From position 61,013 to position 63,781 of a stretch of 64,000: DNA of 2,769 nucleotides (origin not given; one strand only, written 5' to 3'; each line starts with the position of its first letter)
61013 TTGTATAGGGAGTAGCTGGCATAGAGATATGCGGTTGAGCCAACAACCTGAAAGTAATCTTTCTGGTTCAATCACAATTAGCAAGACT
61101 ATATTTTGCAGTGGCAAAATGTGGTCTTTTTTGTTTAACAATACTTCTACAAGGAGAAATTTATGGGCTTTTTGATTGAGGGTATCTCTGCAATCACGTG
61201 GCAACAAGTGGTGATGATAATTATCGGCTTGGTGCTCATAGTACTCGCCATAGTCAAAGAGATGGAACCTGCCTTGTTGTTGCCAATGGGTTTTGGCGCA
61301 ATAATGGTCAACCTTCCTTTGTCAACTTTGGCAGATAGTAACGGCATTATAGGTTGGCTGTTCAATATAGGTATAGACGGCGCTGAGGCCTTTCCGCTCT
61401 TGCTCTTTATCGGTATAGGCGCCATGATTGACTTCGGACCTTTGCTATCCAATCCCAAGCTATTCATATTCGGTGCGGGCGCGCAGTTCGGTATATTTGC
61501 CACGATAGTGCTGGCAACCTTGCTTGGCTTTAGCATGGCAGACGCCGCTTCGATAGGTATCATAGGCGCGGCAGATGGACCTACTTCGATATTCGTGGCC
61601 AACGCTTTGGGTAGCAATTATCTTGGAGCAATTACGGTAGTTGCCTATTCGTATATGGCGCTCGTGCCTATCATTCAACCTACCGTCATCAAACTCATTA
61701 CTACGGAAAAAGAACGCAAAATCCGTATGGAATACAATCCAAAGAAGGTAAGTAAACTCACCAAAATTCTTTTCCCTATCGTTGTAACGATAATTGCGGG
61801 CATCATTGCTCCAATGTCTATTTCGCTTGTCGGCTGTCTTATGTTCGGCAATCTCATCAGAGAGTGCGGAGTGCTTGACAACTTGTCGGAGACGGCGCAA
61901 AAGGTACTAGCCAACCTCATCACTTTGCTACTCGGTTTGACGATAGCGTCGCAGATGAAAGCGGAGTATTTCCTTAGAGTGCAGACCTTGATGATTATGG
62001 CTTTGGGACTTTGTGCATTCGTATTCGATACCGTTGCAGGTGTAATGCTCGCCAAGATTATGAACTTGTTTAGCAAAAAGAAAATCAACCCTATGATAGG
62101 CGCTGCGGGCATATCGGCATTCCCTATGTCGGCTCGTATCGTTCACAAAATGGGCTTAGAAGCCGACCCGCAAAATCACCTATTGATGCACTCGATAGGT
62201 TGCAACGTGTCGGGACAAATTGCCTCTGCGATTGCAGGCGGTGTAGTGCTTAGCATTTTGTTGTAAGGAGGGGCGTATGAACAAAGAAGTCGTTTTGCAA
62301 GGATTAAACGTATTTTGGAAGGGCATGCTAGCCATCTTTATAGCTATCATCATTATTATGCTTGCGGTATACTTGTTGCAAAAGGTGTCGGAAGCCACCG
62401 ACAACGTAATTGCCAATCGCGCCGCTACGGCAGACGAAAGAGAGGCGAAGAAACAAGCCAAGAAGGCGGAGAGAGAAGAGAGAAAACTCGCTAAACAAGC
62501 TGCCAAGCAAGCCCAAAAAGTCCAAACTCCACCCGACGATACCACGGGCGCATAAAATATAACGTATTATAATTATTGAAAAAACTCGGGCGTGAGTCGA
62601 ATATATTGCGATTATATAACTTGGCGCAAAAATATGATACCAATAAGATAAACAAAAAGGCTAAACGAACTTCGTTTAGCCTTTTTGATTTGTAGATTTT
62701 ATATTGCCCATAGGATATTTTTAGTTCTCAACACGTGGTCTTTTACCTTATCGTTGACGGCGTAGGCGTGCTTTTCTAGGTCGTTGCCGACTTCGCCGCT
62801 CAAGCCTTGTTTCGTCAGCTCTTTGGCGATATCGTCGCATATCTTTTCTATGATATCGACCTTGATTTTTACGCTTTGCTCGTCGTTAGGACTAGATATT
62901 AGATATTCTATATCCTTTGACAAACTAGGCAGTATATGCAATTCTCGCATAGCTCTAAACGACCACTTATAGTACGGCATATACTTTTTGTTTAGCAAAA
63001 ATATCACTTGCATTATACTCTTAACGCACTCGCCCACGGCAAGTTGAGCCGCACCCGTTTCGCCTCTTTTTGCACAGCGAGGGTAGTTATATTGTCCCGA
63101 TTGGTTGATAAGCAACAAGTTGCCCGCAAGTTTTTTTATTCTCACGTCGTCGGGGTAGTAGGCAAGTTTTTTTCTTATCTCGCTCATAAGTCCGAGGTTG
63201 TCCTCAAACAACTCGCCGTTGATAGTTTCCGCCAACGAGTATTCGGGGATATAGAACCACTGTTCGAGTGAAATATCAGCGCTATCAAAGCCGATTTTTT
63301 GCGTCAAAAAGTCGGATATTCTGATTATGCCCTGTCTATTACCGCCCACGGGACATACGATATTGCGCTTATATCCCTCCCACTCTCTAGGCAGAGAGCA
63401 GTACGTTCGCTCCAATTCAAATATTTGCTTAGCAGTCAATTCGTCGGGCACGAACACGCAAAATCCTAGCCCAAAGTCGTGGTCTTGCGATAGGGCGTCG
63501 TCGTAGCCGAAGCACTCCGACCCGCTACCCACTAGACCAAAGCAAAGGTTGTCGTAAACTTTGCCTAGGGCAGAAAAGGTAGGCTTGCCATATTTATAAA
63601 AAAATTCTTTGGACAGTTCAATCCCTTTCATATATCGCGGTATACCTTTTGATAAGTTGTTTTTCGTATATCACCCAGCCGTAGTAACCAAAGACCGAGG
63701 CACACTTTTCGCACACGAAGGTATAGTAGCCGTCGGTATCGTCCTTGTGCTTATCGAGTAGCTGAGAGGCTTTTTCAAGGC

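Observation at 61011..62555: Mn2+-class (yybP-ykoY) riboswitch controlling a Na+-pumping decarboxylase module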

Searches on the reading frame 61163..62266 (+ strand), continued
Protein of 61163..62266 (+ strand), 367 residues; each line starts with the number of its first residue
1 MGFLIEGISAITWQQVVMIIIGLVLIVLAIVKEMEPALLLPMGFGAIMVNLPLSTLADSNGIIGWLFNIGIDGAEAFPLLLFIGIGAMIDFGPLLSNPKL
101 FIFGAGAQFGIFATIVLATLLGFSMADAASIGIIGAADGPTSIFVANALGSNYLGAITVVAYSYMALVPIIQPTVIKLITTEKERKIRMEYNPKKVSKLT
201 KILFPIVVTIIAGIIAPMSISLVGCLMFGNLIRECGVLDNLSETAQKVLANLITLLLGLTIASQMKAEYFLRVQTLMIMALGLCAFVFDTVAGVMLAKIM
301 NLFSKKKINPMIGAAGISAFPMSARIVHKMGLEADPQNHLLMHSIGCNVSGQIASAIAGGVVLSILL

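Call 39: search_solved_structures(query=window:61163-62266:+, show_alignments=1)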
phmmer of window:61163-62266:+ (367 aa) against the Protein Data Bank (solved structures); distinct sequences matched with E-value up to 0.001: 1.
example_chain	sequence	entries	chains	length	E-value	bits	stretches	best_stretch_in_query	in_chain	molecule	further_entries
6iva_A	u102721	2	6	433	9.8e-100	337.6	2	37-366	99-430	Oxaloacetate decarboxylase beta chain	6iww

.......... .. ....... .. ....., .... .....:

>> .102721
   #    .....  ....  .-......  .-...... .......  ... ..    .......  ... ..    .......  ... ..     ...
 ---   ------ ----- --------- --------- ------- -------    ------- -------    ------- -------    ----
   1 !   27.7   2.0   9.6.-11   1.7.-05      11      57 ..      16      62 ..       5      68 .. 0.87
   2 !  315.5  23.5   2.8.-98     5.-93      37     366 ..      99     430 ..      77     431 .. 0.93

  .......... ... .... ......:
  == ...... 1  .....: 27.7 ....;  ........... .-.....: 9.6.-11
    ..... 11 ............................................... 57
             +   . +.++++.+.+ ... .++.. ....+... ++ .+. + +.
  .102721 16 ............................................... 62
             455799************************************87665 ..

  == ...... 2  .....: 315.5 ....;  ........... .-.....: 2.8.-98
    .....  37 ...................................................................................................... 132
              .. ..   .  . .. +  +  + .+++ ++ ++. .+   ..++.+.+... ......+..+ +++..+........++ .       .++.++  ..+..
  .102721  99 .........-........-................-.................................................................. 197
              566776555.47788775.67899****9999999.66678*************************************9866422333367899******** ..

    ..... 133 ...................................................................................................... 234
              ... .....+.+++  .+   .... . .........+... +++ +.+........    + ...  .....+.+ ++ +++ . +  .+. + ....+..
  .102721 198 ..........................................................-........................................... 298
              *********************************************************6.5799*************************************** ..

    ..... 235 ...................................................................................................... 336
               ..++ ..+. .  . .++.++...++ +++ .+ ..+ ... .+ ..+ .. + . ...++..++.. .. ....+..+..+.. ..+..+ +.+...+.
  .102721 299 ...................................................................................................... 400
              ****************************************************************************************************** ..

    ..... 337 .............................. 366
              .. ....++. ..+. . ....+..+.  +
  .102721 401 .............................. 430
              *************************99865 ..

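Call 56: search_protein_families(library=pfam, proteins=[L166:517-3288:-, L162:8766-10091:-], max_evalue=0.001)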
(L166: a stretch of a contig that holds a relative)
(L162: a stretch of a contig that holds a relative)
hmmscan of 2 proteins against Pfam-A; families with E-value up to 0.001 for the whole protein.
L166:517-3288:- (924 aa): 6 families
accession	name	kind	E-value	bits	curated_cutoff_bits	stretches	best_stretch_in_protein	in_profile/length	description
PF00122.25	E1-E2_ATPase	-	4.7e-53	179.8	28.1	1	146-340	2-181/181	E1-E2 ATPase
PF00689.26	Cation_ATPase_C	-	2.4e-48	164.7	27.3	1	736-913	3-175/175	Cation transporting ATPase, C-terminus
PF00690.31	Cation_ATPase_N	-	4.7e-23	81.1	20.4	1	37-103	2-69/69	Cation transporter/ATPase, N-terminus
PF13246.12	Cation_ATPase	-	6.5e-22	77.8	21.7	1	404-484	2-88/91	Cation transport ATPase (P-type)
PF00702.32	Hydrolase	-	1.7e-20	74.6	26.4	1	358-665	3-191/191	haloacid dehalogenase-like hydrolase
PF12710.13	HAD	-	8.6e-07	30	27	1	551-662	86-189/189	haloacid dehalogenase-like hydrolase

L162:8766-10091:- (442 aa): 3 families
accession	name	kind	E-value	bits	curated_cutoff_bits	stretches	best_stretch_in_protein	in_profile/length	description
PF03600.22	CitMHS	-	5.7e-51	174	31.9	2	18-263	1-228/336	Citrate transporter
PF02040.21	ArsB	-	6.8e-10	39.3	22.2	1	11-431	3-415/423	Arsenical pump membrane protein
PF06808.19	DctM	-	8.4e-05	22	23.8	0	259-437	238-410/413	Tripartite ATP-independent periplasmic transporter, DctM component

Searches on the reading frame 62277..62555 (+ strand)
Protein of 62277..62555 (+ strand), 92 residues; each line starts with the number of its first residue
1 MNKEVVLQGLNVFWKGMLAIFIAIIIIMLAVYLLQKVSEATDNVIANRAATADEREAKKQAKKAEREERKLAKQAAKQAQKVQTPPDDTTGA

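Call 7: search_protein_families(library=pfam, proteins=[window:62277-62555:+], max_evalue=0.01)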
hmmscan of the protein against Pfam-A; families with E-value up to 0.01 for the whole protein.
window:62277-62555:+ (92 aa): 5 families
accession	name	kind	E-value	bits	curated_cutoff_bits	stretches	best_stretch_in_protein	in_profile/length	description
PF04277.18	OAD_gamma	-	0.00017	22.6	27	1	8-68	2-62/76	Oxaloacetate decarboxylase, gamma chain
PF16118.10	DUF4834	-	0.0028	19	27.8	1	20-82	5-72/99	Domain of unknown function (DUF4834)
PF13858.11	DUF4199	-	0.0064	17.4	32.3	1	12-80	66-133/165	Protein of unknown function (DUF4199)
PF12569.14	NatA_aux_su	-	0.0082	15.6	33.3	1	34-83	387-436/515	N-terminal acetyltransferase A, auxiliary subunit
PF05620.16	TMEM208_SND2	-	0.0091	16.3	22.9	0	7-70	104-165/167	SRP-independent targeting protein 2/TMEM208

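Call 8: search_protein_families(library=ncbifam, proteins=[window:62277-62555:+], max_evalue=0.01)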
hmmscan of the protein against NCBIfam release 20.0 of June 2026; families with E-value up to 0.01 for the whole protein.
window:62277-62555:+ (92 aa): 6 families
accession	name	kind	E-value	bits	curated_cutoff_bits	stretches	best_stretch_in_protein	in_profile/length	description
NF042931.1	SAG1386_EF1546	equivalog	0.00015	21.8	80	1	15-81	32-103/158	SAG1386/EF1546 family surface-associated protein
NF009344.0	PRK12705.1-1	equivalog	0.00057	18.6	831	1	17-82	3-69/572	hypothetical protein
TIGR01195.1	oadG_fam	subfamily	0.00079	19.9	36.05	1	6-76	4-75/84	sodium pump decarboxylases, gamma subunit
TIGR02209.1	ftsL_broad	equivalog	0.0073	16.2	42.45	1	16-75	2-61/85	cell division protein FtsL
NF008745.0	PRK11778.1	equivalog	0.0074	15.5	259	0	7-81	4-80/345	protease SohB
NF038340.1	SAR2788_fam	subfamily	0.0086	15.9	50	1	20-82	4-67/177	SAR2788 family putative toxin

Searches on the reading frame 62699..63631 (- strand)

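Call 7: search_protein_families(library=pfam, proteins=[window:62699-63631:-], max_evalue=0.01)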
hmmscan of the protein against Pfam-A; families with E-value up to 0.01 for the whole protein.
window:62699-63631:- (310 aa): 1 family
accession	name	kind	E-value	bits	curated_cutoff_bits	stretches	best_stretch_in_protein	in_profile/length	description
PF13228.11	DUF4037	-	1.1e-35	122.8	22.1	1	125-223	1-100/101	Domain of unknown function (DUF4037)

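Call 8: search_protein_families(library=ncbifam, proteins=[window:62699-63631:-], max_evalue=0.01)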
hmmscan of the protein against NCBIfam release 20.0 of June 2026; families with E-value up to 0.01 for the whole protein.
window:62699-63631:- (310 aa): 0 families
